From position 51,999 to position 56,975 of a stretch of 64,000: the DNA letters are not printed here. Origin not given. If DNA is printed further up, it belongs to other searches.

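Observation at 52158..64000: Type VIIb secretion locus in which essC is detached from the usual membrane-component genes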

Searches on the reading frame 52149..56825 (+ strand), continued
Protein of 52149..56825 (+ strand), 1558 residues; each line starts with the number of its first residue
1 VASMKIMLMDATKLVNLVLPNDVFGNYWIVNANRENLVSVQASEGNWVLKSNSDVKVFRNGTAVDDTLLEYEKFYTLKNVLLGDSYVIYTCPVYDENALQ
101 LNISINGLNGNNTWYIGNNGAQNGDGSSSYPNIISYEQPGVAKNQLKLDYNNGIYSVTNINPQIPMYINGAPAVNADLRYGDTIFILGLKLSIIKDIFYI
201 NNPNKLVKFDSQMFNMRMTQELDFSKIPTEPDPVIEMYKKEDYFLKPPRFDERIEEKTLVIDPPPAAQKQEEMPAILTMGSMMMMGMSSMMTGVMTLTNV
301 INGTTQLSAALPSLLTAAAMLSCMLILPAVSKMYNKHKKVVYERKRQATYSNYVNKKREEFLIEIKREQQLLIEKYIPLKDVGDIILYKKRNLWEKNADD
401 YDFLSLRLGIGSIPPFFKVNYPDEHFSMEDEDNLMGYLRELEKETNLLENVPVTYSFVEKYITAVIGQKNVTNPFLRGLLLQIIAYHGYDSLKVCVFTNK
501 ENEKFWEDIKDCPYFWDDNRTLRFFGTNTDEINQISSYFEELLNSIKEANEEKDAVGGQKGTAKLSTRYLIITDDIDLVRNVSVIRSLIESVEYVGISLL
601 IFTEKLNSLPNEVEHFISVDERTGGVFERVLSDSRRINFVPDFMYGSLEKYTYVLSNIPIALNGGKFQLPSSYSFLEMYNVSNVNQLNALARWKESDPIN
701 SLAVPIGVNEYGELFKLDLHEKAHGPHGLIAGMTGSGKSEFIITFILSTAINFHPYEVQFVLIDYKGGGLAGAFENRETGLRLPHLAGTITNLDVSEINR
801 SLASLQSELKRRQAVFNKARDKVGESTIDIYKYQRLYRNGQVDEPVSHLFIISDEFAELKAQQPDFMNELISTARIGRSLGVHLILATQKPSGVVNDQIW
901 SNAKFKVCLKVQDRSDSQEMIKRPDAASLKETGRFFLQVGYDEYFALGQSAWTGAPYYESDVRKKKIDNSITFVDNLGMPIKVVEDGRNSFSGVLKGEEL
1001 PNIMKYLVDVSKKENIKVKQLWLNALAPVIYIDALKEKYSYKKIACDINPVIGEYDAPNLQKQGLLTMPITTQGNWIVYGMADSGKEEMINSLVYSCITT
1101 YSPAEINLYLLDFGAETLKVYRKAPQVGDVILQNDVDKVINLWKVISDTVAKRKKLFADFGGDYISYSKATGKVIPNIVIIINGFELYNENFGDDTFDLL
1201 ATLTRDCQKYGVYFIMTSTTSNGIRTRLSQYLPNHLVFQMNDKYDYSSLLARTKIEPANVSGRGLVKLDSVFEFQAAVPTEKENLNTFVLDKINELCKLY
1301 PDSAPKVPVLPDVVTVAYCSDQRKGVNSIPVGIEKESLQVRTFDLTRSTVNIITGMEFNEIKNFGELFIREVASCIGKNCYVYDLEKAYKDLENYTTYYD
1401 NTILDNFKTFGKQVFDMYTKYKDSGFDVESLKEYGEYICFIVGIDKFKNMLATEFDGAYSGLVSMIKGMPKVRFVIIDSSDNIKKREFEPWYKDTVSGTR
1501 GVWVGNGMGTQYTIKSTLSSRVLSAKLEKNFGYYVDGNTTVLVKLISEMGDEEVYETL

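Call 33: find_related_loci(query=window:52149-56825:+, collection=genome_contigs, flank=10000)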
Query window:52149-56825:+ (1558 aa) in genome_contigs; peptide patterns used: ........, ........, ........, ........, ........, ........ (x = any residue, [..] = any of these).
72 stretches matched a pattern; 38 encode a relative of the query (tblastn E <= 1e-3); 34 distinct loci.
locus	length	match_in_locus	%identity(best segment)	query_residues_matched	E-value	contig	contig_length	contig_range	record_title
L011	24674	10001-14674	94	1-1558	0e+0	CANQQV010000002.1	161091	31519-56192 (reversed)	MAG: uncultured Bacilli bacterium isolate Lapin-008__bin54 genome assembly, contig: Lapin-008__NODE_70_length_161091_cov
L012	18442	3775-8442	87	1-1558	0e+0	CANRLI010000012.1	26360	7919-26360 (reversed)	MAG: uncultured Bacilli bacterium isolate Lapin-011__bin40 genome assembly, contig: Lapin-011__NODE_1755_length_26360_co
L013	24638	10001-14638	88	1-1547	0e+0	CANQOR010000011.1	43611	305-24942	MAG: uncultured Bacilli bacterium isolate Lapin-032__bin83 genome assembly, contig: Lapin-032__NODE_1448_length_43611_co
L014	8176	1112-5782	87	1-1558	0e+0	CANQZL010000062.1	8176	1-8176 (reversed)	MAG: uncultured Bacilli bacterium isolate Lapin-018__bin17 genome assembly, contig: Lapin-018__NODE_9120_length_8176_cov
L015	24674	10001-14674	94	1-1558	0e+0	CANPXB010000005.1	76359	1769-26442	MAG: uncultured Bacilli bacterium isolate Lapin-004__bin76 genome assembly, contig: Lapin-004__NODE_330_length_76359_cov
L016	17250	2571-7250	81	1-1558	0e+0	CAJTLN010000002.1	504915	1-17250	MAG TPA_asm: uncultured Bacilli bacterium isolate MGBC100111 genome assembly, contig: MGBC100111.2, whole genome shotgun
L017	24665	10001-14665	81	1-1558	0e+0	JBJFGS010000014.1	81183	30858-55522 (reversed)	MAG: Candidatus Coprovivens sp. isolate PUUB45_bin.013 NODE_130_length_81183_cov_20.237390, whole genome shotgun sequenc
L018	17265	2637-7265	82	1-1545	0e+0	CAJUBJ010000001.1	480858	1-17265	MAG TPA_asm: uncultured Bacilli bacterium isolate MGBC127997 genome assembly, contig: MGBC127997.1, whole genome shotgun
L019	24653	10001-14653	79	4-1558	0e+0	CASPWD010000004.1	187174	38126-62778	MAG: uncultured Bacilli bacterium isolate extra-ERR2497918.26_1677795665 genome assembly, contig: NODE_14_length_187174_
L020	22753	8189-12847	75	2-1558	0e+0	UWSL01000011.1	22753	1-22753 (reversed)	uncultured Tenericutes bacterium isolate UMGS1573 genome assembly, contig: NODE_112_length_22753_cov_3.583443, whole gen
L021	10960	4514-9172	74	2-1558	0e+0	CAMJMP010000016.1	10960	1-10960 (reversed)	MAG: uncultured Tenericutes bacterium isolate SRR12081299_bin.26_metaWRAP_v1.3_MAG genome assembly, contig: ERZ12289776.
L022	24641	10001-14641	71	4-1558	0e+0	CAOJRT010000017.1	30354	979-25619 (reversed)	MAG TPA_asm: uncultured Bacillales bacterium isolate SRR15604628_bin.33_metawrap_v1.3_MAG genome assembly, contig: NODE.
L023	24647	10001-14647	70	3-1558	0e+0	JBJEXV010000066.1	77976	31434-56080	MAG: Candidatus Coprovivens sp. isolate PUUB64_bin.034 NODE_68_length_77976_cov_19.104567, whole genome shotgun sequence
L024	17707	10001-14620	70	4-1554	0e+0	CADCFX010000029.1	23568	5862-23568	MAG: uncultured Erysipelotrichaceae bacterium isolate RUG14620 genome assembly, contig: RUG14620_asm_29, whole genome sh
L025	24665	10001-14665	80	1-1558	0e+0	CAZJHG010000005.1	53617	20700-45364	MAG TPA_asm: uncultured Muribaculaceae bacterium isolate SRP225648_co1_607 genome assembly, contig: NODE_1026_length_536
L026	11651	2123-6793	79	1-1558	0e+0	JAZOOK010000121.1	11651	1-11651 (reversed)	MAG: Candidatus Coprovivens sp. isolate T1900045629_YK20190323.MAGScoT_cleanbin_000017 SGB_8053_k141_2030950, whole geno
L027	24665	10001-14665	81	1-1558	0e+0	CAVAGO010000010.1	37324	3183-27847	bacterium isolate H07602-L1_cleanbin_000025 genome assembly, contig: Spades_H07602-L1_contig_537, whole genome shotgun s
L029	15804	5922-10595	83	1-1558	0e+0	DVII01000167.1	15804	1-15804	MAG TPA_asm: Candidatus Coprovivens excrementavium isolate 3297 CHK115__C203824_L15804_ERR2241863, whole genome shotgun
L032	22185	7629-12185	44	6-1548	0e+0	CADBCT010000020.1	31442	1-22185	MAG: uncultured Erysipelotrichaceae bacterium isolate RUG13858 genome assembly, contig: RUG13858_asm_20, whole genome sh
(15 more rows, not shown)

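Call 37: search_solved_structures(query=window:52149-56825:+, max_evalue=0.001, show_alignments=0)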
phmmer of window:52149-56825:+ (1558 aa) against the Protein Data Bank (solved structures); distinct sequences matched with E-value up to 0.001: 11.
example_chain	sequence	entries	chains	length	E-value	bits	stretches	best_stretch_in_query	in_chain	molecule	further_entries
9qks_G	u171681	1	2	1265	1.1e-123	417.3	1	314-985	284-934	ESX secretion system protein YukB,Green fluorescent protein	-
4nh0_A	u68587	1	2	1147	1.4e-55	191.5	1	674-1341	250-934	Cell divisionFtsK/SpoIIIE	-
7np7_C1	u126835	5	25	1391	3.8e-34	120.5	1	700-1161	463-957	ESX-5 secretion system protein EccC5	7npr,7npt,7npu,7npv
7b9f_C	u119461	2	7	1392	1.3e-32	115.4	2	677-943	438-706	EccC5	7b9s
4lya_A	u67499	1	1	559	6.6e-28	99.8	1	1002-1353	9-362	Uncharacterized protein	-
5fv0_A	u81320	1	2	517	3.2e-27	97.6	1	1052-1353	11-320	ESX secretion system protein EccC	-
4n1a_A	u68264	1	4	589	1.3e-19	72.3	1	1049-1340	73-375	Cell divisionFtsK/SpoIIIE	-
9jv8_A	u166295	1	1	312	7e-13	50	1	729-893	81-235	ESX-1 secretion system protein EccCb1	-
2ius_A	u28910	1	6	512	5.4e-12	47.1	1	694-934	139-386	DNA TRANSLOCASE FTSK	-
2iuu_A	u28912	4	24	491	6.4e-11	43.5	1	721-930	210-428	DNA TRANSLOCASE FTSK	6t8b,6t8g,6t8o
2iut_A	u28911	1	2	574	9e-11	43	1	721-930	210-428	DNA TRANSLOCASE FTSK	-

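Call 65: list_cluster_members(proteins=[P0241, window:52158-56825:+, window:56987-57244:+, window:61604-61978:+])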
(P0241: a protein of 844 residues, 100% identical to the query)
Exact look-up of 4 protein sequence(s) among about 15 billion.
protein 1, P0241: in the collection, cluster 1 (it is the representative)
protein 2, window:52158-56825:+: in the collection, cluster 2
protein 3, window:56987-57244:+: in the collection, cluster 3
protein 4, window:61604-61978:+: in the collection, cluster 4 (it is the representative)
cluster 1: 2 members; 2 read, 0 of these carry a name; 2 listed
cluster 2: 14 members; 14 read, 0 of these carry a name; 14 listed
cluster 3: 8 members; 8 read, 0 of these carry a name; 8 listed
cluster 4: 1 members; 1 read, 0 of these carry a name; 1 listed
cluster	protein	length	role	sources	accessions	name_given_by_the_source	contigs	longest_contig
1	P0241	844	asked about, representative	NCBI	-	-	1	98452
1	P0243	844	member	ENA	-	-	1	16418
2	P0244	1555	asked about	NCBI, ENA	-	-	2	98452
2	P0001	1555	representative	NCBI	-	-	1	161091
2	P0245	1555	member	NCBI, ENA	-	-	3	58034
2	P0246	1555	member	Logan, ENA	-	-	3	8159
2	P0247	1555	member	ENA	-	-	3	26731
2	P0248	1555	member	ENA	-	-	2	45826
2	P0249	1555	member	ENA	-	-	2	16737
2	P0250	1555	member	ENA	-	-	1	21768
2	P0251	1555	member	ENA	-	-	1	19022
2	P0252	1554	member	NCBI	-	-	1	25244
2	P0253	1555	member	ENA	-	-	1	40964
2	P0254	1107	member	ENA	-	-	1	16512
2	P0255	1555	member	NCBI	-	-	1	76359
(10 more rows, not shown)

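Call 66: find_encoding_contigs(protein=window:52158-56825:+, flank=1000, max_places=3)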
Protein window:52158-56825:+ (1555 aa): 3 contigs read that carry it; 2 places shown.
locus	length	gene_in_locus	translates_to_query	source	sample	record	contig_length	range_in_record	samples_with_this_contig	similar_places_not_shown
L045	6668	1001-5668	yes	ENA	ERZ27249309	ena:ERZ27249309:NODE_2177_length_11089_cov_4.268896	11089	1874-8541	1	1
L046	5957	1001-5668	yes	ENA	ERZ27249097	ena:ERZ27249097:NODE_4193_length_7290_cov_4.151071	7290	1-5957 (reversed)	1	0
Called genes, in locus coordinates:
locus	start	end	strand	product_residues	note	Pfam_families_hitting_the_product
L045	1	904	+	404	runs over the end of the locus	-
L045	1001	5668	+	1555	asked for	PF01580:FtsK_SpoIIIE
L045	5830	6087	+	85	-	-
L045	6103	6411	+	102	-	-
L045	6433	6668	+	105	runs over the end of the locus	-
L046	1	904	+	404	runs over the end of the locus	-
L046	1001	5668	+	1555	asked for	PF01580:FtsK_SpoIIIE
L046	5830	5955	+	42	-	?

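Call 82: search_protein_families(library=pfam, proteins=[L011:1146-4811:+, L011:308-1021:+, L019:809-3505:-, L019:3543-5120:+, L027:6856-9894:+, L029:4226-5818:+, L026:1-2016:+, L010:3438-6779:+, L008:15966-18557:+, L008:8817-9923:+], max_evalue=0.01)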
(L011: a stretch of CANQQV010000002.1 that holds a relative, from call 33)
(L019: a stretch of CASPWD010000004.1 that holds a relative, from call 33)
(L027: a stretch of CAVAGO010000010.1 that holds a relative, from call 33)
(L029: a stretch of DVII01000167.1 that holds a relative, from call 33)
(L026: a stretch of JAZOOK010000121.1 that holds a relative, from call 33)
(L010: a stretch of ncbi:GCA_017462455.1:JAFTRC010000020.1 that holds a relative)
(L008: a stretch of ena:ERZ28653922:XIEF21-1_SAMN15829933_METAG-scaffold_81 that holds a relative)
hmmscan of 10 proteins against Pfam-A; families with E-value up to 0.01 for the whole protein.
L011:1146-4811:+ (1222 aa): 2 families
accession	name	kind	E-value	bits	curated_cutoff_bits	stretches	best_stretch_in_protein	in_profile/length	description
PF03176.21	MMPL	-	2.5e-47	161.9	20.5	2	992-1219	67-309/333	MMPL family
PF00873.25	ACR_tran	-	1.3e-06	26.9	28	1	1055-1208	858-1016/1021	AcrB/AcrD/AcrF family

L011:308-1021:+ (238 aa): 0 families

L019:809-3505:- (899 aa): 6 families
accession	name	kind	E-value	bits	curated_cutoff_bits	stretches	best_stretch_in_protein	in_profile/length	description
PF00689.26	Cation_ATPase_C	-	1.1e-37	129.9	27.3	1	716-888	2-174/175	Cation transporting ATPase, C-terminus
PF00122.25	E1-E2_ATPase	-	2.1e-36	125.6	28.1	1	125-333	3-180/181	E1-E2 ATPase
PF00702.32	Hydrolase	-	2.1e-14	54.8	26.4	1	354-646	5-191/191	haloacid dehalogenase-like hydrolase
PF00690.31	Cation_ATPase_N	-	3.5e-10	39.8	20.4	1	29-78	19-68/69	Cation transporter/ATPase, N-terminus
PF13246.12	Cation_ATPase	-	4e-10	40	21.7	1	402-477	4-91/91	Cation transport ATPase (P-type)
PF08282.18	Hydrolase_3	-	1.7e-05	25.2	20.9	1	627-678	204-255/255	haloacid dehalogenase-like hydrolase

L019:3543-5120:+ (526 aa): 0 families

L027:6856-9894:+ (1013 aa): 0 families

L029:4226-5818:+ (531 aa): 1 family
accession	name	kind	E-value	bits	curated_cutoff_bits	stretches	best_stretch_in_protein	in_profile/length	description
PF20610.3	TED_2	-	1.3e-09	38.5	27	1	91-236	30-129/131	Thioester domain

L026:1-2016:+ (672 aa): 0 families

L010:3438-6779:+ (1114 aa): 0 families

L008:15966-18557:+ (864 aa): 0 families

L008:8817-9923:+ (369 aa): 1 family
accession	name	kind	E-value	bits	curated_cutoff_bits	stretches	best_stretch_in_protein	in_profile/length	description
PF24908.1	Ig_SIBA-E_2nd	-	0.0065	17.1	27.8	0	214-264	58-108/117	Integrin beta-like protein A-E, second Ig-like domain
